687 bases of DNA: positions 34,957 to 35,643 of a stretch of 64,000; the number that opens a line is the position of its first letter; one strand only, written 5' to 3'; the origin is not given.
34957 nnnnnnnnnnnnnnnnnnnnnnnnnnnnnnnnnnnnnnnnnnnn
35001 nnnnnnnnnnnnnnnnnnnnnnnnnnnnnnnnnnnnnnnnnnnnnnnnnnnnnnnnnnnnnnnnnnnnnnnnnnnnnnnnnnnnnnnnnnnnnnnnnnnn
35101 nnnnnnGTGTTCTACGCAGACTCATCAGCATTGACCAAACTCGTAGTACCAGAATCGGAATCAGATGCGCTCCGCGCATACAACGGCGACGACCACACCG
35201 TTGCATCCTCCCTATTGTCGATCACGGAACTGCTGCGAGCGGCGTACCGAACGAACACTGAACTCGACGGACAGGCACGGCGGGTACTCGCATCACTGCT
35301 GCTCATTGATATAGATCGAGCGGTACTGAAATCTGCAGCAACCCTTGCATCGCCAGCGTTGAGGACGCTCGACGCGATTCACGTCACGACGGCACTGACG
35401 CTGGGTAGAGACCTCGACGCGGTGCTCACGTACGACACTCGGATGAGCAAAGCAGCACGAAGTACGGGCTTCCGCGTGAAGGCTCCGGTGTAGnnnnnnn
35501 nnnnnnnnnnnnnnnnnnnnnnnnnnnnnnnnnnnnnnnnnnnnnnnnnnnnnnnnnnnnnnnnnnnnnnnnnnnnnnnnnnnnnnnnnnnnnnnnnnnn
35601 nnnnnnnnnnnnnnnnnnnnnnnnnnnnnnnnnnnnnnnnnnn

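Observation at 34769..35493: VapBC-like toxin-antitoxin locus: intact PIN toxin, frameshifted antitoxin, and a perfect 45-bp palindrome at the antitoxin 5' end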

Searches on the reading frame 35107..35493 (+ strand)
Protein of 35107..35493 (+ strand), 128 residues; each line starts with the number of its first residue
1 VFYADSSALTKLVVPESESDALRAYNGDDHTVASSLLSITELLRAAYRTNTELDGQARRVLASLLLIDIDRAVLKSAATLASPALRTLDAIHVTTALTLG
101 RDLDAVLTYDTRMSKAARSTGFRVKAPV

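Call 5: search_protein_families(library=pfam, proteins=[window:35107-35493:+], max_evalue=0.1)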
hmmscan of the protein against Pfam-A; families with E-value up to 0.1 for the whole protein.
window:35107-35493:+ (128 aa): 1 family
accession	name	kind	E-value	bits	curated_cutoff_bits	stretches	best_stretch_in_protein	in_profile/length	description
PF01850.27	PIN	-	2.9e-09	38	23.6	1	3-118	2-119/120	PIN domain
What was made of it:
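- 35107..35493 (+): vapC-type PIN toxin gene: 128 aa, GTG start, intact, with catalytic D5, E41, D89 and D110. PF01850 (call 5).
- Checked: ORF 35107-35493 matches PF01850 PIN (38 bits, cut-off 23.6) (call 5).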

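Call 8: find_homologous_proteins(query=window:35107-35493:+)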
Query window:35107-35493:+ (128 aa): 121 proteins with E <= 0.001 among 303 candidates; the best 120 are listed.
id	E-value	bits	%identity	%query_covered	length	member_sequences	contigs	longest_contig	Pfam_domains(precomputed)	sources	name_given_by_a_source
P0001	2.8e-69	248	99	100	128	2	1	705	PF01850.28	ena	-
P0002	2.1e-28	117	52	99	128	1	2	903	PF01850.28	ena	-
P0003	1.1e-26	111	52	100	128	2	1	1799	PF01850.28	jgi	jgi:predicted nucleic acid-binding protein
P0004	3.0e-26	110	54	98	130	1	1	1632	PF01850.28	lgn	-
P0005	3.8e-25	106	54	98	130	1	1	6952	PF01850.28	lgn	-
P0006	1.6e-23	101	50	99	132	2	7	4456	PF01850.28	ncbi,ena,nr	ncbi:MAG TPA: type II toxin-antitoxin system VapC family toxin [Actinomycetota bacterium]|nr:type II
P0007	2.1e-23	101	52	98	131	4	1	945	PF01850.28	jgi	jgi:uncharacterized protein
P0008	2.6e-23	100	49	98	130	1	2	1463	PF01850.28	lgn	-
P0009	2.7e-23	100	52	99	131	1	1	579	PF01850.28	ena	-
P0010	4.4e-23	100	50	98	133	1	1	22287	PF01850.28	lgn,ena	-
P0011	6.5e-23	99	50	98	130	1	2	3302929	PF01850.28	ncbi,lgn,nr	ncbi:MAG: type II toxin-antitoxin system VapC family toxin [Nocardioidaceae bacterium]|nr:MAG: type 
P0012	2.5e-22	97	48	99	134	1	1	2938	PF01850.28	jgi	-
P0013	7.3e-22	96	50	98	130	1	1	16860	PF01850.28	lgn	-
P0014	7.8e-22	96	50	98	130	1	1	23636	PF01850.28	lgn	-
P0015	1.2e-21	95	47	99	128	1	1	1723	PF01850.28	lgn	-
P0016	1.9e-21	95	48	98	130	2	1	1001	PF01850.28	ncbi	-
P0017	2.0e-21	94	49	98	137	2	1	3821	PF01850.28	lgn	-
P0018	2.3e-21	94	48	98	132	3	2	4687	PF01850.28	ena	-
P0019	2.7e-21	94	50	98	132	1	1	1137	PF01850.28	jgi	-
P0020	2.9e-21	94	46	99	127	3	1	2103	PF01850.28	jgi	jgi:predicted nucleic acid-binding protein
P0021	2.9e-21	94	51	89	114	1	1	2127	PF01850.28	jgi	jgi:predicted nucleic acid-binding protein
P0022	3.0e-21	94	50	98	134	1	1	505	PF01850.28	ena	-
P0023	3.1e-21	94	48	99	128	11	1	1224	PF01850.28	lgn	-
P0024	3.2e-21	94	50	98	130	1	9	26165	PF01850.28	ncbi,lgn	-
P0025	3.2e-21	94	49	99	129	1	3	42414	PF01850.28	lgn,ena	-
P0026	3.8e-21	94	49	98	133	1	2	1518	PF01850.28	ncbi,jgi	jgi:predicted nucleic acid-binding protein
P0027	3.8e-21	94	50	98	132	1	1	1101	PF01850.28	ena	-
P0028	3.8e-21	94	49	98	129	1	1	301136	PF01850.28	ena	-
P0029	4.3e-21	93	50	98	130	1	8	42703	PF01850.28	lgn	-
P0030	4.5e-21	93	48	98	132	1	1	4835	PF01850.28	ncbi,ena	-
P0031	4.7e-21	93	50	98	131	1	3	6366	PF01850.28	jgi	jgi:predicted nucleic acid-binding protein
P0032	6.8e-21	93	50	99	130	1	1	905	PF01850.28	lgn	-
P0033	9.6e-21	92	51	98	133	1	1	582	PF01850.28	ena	-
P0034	1.4e-20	92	48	98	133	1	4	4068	PF01850.28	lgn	-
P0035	1.6e-20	92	49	98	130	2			PF01850.28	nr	nr:type II toxin-antitoxin system VapC family toxin [uncultured Actinotalea sp.]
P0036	1.6e-20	92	46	98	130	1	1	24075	PF01850.28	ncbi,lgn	ncbi:MAG: type II toxin-antitoxin system VapC family toxin [Actinomycetota bacterium]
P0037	2.1e-20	91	47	99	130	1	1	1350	PF01850.28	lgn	-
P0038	2.2e-20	91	48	98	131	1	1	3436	PF01850.28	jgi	jgi:predicted nucleic acid-binding protein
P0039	2.2e-20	91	50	98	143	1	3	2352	PF01850.28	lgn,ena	-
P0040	2.4e-20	91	48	98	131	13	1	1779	PF01850.28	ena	-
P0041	2.8e-20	91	49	98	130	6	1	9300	PF01850.28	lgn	-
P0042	3.0e-20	91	49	99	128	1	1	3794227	PF01850.28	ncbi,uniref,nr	ncbi:hypothetical protein ATK17_1949 [Branchiibius hedensis]|uniref:Ribonuclease VapC n=1 Tax=Branch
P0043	3.1e-20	91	49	98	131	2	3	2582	PF01850.28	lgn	-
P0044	3.3e-20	91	48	98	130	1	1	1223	PF01850.28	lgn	-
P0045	3.9e-20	90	47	98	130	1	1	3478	PF01850.28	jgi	jgi:predicted nucleic acid-binding protein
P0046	4.6e-20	90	50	98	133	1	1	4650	PF01850.28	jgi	-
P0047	4.7e-20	90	49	99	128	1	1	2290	PF01850.28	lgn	-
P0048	5.3e-20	90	48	99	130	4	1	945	PF01850.28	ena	-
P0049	5.5e-20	90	49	99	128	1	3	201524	PF01850.28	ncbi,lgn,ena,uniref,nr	ncbi:type II toxin-antitoxin system VapC family toxin [Branchiibius sp. NY16-3462-2]|uniref:type II 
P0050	5.6e-20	90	48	98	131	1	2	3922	PF01850.28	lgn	-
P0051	5.8e-20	90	49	99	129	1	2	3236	PF01850.28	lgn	-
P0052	7.2e-20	89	48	99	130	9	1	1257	PF01850.28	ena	-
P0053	1.1e-19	89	48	98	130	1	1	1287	PF01850.28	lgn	-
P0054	1.6e-19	88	43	99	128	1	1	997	PF01850.28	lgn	-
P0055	3.8e-19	87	48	98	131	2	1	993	PF01850.28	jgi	jgi:predicted nucleic acid-binding protein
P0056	4.8e-19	87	46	99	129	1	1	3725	PF01850.28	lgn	-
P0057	5.5e-19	87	48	88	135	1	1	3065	PF01850.28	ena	-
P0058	5.7e-19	87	46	99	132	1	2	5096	PF01850.28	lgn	-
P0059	1.6e-18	85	46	98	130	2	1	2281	PF01850.28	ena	-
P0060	1.7e-18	85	46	99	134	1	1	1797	PF01850.28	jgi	jgi:predicted nucleic acid-binding protein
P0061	1.7e-18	85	47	98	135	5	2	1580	PF01850.28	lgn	-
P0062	2.6e-18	84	46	98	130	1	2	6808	PF01850.28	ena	-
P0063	2.7e-18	84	46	99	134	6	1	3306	PF01850.28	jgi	jgi:predicted nucleic acid-binding protein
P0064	3.7e-18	84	46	99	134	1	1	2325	PF01850.28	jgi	jgi:predicted nucleic acid-binding protein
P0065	4.1e-18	84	45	99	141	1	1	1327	PF01850.28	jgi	jgi:uncharacterized protein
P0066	4.3e-18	84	48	99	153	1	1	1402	PF01850.28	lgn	-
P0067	4.9e-18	84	44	98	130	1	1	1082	PF01850.28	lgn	-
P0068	5.6e-18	83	48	98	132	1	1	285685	PF01850.28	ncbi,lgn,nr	ncbi:MAG: type II toxin-antitoxin system VapC family toxin [Actinomycetota bacterium]|nr:type II tox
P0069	7.0e-18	83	46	98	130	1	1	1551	PF01850.28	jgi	jgi:predicted nucleic acid-binding protein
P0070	8.0e-18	83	49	99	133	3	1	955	PF01850.28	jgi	jgi:predicted nucleic acid-binding protein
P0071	8.7e-18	83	45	98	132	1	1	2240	PF01850.28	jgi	jgi:predicted nucleic acid-binding protein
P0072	9.3e-18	83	44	99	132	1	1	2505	PF01850.28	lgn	-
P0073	1.6e-17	82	48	98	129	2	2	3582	PF01850.28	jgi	jgi:predicted nucleic acid-binding protein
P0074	2.2e-17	81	47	98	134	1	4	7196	PF01850.28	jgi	jgi:hypothetical protein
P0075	2.3e-17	81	44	98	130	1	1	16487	PF01850.28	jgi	jgi:predicted nucleic acid-binding protein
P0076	2.4e-17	81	45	98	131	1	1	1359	PF01850.28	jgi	jgi:predicted nucleic acid-binding protein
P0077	2.6e-17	81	45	99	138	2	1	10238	PF01850.28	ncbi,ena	-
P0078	2.8e-17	81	45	99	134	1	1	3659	PF01850.28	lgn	-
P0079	2.8e-17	81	47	98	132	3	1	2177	PF01850.28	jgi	jgi:predicted nucleic acid-binding protein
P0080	3.2e-17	81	46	86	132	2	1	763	PF01850.28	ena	-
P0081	3.5e-17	81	45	99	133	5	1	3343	PF01850.28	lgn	-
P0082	1.3e-16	79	44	99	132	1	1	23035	PF01850.28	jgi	jgi:uncharacterized protein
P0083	2.4e-16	78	44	98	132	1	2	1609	PF01850.28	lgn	-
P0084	2.9e-16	78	46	91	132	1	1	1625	PF01850.28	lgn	-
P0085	3.8e-16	77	44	100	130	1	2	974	PF01850.28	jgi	jgi:uncharacterized protein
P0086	4.3e-16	77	45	99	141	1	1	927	PF01850.28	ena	-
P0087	6.9e-16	77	43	98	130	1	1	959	PF01850.28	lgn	-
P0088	1.4e-15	76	49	98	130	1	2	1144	PF01850.28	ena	-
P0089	1.4e-15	76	42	99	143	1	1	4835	PF01850.28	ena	-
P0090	2.4e-15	75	43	88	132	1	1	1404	PF01850.28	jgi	jgi:uncharacterized protein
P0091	2.9e-15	75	45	99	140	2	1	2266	PF01850.28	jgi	jgi:predicted nucleic acid-binding protein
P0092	3.6e-15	74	45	99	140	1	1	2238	PF01850.28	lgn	-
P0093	3.6e-15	74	46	99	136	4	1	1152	PF01850.28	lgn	-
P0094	4.3e-15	74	49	80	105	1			PF01850.28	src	-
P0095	5.9e-15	74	44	98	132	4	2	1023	PF01850.28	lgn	-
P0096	7.0e-15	73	42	98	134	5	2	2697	PF01850.28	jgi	jgi:hypothetical protein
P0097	9.6e-15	73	44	99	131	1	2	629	PF01850.28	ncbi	-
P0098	1.7e-14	72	43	99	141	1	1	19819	PF01850.28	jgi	jgi:uncharacterized protein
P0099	2.4e-14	72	45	99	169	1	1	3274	PF01850.28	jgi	jgi:predicted nucleic acid-binding protein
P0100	7.8e-14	70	44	91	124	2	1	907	PF01850.28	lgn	-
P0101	1.1e-13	70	43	99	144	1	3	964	PF01850.28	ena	-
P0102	1.6e-13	69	44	99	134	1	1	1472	PF01850.28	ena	-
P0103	4.3e-13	68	43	99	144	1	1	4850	PF01850.28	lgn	-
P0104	4.3e-13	68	43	99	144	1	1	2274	PF01850.28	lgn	-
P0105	5.5e-13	67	43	99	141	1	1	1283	PF01850.28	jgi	jgi:predicted nucleic acid-binding protein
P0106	1.5e-12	66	40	92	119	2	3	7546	PF01850.28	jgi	jgi:predicted nucleic acid-binding protein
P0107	2.4e-12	65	43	84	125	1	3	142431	PF01850.28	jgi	jgi:predicted nucleic acid-binding protein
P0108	3.7e-12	65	43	98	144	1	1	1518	PF01850.28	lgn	-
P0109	7.1e-12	64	42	91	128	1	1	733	PF01850.28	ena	-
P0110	9.2e-12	63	44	99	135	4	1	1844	PF01850.28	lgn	-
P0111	4.2e-11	61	41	98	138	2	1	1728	PF01850.28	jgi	jgi:predicted nucleic acid-binding protein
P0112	1.2e-10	60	48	75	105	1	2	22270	PF01850.28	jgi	jgi:predicted nucleic acid-binding protein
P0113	6.8e-10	57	39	98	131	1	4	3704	PF01850.28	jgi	jgi:uncharacterized protein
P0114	2.1e-9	56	40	78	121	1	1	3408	PF01850.28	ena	-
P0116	8.3e-7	47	60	34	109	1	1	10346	PF01850.28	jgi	jgi:predicted nucleic acid-binding protein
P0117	8.4e-7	47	45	54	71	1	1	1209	PF01850.28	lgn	-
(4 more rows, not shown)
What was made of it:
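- The best hit apart from this locus is 54% identical (call 8).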

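Call 9: find_encoding_contigs(protein=P0001, flank=5000)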
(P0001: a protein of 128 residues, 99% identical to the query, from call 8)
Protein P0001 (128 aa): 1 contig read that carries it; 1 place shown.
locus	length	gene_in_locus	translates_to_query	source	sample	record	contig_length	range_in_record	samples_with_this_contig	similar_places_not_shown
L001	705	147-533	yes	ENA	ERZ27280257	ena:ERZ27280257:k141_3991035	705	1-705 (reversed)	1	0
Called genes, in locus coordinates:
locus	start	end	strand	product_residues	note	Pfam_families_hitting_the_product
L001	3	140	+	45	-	?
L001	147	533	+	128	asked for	PF01850:PIN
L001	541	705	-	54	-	?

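Call 10: find_encoding_contigs(protein=window:35107-35493:+, flank=5000)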
Protein window:35107-35493:+ (128 aa): 7 contigs read that carry it; 6 places shown.
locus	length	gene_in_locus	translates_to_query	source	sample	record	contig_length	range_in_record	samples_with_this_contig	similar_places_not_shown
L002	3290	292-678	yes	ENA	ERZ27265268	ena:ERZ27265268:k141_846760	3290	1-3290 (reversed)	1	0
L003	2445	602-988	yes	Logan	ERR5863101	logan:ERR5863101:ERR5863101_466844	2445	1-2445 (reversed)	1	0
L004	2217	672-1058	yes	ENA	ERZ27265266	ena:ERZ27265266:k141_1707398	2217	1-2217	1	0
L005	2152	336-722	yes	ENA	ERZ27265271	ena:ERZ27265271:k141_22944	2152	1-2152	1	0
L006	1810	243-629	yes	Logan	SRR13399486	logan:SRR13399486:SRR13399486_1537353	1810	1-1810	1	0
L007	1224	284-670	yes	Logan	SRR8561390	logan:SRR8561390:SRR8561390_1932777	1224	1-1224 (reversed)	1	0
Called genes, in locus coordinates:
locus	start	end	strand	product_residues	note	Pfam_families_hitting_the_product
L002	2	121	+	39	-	?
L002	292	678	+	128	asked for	PF01850:PIN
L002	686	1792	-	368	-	PF01408:GFO_IDH_MocA, PF22685:Gal80p_C-like, PF02894:GFO_IDH_MocA_C, PF22725:GFO_IDH_MocA_C3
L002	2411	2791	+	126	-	-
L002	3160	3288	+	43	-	?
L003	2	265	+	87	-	?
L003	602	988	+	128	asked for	PF01850:PIN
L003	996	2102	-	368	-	PF01408:GFO_IDH_MocA, PF22685:Gal80p_C-like, PF02894:GFO_IDH_MocA_C, PF22725:GFO_IDH_MocA_C3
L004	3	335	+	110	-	?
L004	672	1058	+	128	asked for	PF01850:PIN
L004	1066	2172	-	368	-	PF01408:GFO_IDH_MocA, PF22685:Gal80p_C-like, PF02894:GFO_IDH_MocA_C, PF22725:GFO_IDH_MocA_C3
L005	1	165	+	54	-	?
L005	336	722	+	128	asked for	PF01850:PIN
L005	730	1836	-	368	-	PF01408:GFO_IDH_MocA, PF22685:Gal80p_C-like, PF02894:GFO_IDH_MocA_C, PF22725:GFO_IDH_MocA_C3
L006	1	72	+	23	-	?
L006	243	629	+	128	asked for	PF01850:PIN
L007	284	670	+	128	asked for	PF01850:PIN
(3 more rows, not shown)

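Call 13: find_encoding_contigs(protein=P0005, flank=1500, max_places=2)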
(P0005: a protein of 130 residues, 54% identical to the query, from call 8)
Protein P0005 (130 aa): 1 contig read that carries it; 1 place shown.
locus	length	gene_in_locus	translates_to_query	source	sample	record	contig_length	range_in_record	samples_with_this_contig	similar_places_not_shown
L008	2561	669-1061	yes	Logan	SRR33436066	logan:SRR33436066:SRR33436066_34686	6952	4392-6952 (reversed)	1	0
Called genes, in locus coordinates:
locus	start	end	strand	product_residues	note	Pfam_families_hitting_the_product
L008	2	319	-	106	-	?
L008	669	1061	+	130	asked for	PF01850:PIN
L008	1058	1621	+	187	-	PF01872:RibD_C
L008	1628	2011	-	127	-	PF04075:F420H2_quin_red (weak)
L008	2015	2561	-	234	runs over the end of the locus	PF00440:TetR_N, PF02909:TetR_C_1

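Call 14: find_encoding_contigs(protein=P0003, flank=1500, max_places=2)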
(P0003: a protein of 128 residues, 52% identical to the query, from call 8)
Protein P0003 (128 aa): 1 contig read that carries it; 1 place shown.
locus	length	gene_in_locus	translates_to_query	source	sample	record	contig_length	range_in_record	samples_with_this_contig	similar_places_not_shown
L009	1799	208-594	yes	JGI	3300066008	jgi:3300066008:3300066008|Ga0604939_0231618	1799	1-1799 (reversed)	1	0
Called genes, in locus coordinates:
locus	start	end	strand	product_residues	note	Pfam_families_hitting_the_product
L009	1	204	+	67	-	?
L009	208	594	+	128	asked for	PF01850:PIN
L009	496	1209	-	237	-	-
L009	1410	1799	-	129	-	?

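Call 15: find_encoding_contigs(protein=P0011, flank=1500, max_places=2)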
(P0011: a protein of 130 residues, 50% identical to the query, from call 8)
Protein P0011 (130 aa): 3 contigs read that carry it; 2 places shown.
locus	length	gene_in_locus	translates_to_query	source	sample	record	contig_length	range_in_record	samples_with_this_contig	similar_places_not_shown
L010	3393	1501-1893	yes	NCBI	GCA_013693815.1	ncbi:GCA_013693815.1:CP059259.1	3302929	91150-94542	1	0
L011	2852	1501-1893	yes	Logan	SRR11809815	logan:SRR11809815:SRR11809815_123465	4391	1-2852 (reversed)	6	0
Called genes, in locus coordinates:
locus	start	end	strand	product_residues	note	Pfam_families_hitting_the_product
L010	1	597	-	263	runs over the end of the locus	PF20240:DUF6597, PF12833:HTH_18, PF00165:HTH_AraC (weak)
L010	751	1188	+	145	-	PF00903:Glyoxalase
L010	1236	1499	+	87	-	PF02604:PhdYeFM_antitox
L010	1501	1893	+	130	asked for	PF01850:PIN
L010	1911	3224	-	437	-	-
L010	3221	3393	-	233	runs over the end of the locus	-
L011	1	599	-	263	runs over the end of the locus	PF20240:DUF6597, PF12833:HTH_18, PF00165:HTH_AraC (weak)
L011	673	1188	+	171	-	PF00903:Glyoxalase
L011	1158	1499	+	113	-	PF02604:PhdYeFM_antitox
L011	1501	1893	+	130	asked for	PF01850:PIN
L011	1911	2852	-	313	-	?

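Call 23: search_solved_structures(query=window:35107-35493:+, max_evalue=1, show_alignments=2)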
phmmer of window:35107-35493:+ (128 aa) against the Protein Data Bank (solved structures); distinct sequences matched with E-value up to 1: 0.
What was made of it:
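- Tried and rejected: Direct PDB sequence search with the toxin: no hit (call 23).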

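Call 42: search_solved_structures(query=A1, max_evalue=0.01, show_alignments=1)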
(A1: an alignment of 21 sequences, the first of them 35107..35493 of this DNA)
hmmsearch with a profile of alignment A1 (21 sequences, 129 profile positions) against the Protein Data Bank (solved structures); distinct sequences matched with E-value up to 0.01: 1.
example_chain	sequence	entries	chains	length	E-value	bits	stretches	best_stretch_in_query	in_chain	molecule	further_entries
7by2_B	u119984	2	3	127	0.0017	22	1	6-98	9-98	Ribonuclease VapC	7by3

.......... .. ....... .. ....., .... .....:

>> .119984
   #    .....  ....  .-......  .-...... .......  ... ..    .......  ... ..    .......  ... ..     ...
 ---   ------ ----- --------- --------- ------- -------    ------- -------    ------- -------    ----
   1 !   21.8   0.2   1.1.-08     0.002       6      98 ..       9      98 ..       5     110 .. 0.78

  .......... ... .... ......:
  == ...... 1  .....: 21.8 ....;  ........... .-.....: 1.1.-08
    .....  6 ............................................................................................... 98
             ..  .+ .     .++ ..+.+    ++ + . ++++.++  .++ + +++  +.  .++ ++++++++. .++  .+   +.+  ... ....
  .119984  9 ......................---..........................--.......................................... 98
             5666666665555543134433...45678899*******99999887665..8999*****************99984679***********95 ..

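Call 50: search_protein_families(library=ncbifam, proteins=[window:35107-35493:+], max_evalue=0.01)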
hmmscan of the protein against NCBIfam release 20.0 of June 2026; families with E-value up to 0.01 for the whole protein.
window:35107-35493:+ (128 aa): 0 families
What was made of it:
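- Tried and rejected: NCBIfam: no model matches the toxin (call 50).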

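Call 55: predict_structure(alignment_id=A1)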
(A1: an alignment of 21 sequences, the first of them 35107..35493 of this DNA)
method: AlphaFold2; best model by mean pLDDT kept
length: 128 residues; sequences in the alignment: 21
mean_pLDDT: 95.3   pTM: 0.88
mean pLDDT of the five models: 95.3, 95.1, 94.3, 94.2, 93.4
residues with pLDDT >= 90: 118; 70-90: 10; 50-70: 0; < 50: 0
segments of 3 or more residues with pLDDT < 50: none
pLDDT, mean of each block of 10 residues (from residue 1): 97 96 86 98 98 98 98 96 90 97 96 95 95
secondary structure, 60 per line:
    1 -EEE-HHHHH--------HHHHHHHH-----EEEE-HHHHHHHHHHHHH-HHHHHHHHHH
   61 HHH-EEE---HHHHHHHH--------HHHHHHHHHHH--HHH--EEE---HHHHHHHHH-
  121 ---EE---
elements in order: E2-4 H6-10 H19-26 E32-35 H37-49 H51-63 E65-67 H71-78 H87-97 E105-107 H111-119
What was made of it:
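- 35107..35493 (+): AlphaFold2 model with pLDDT 95.3 (call 55).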
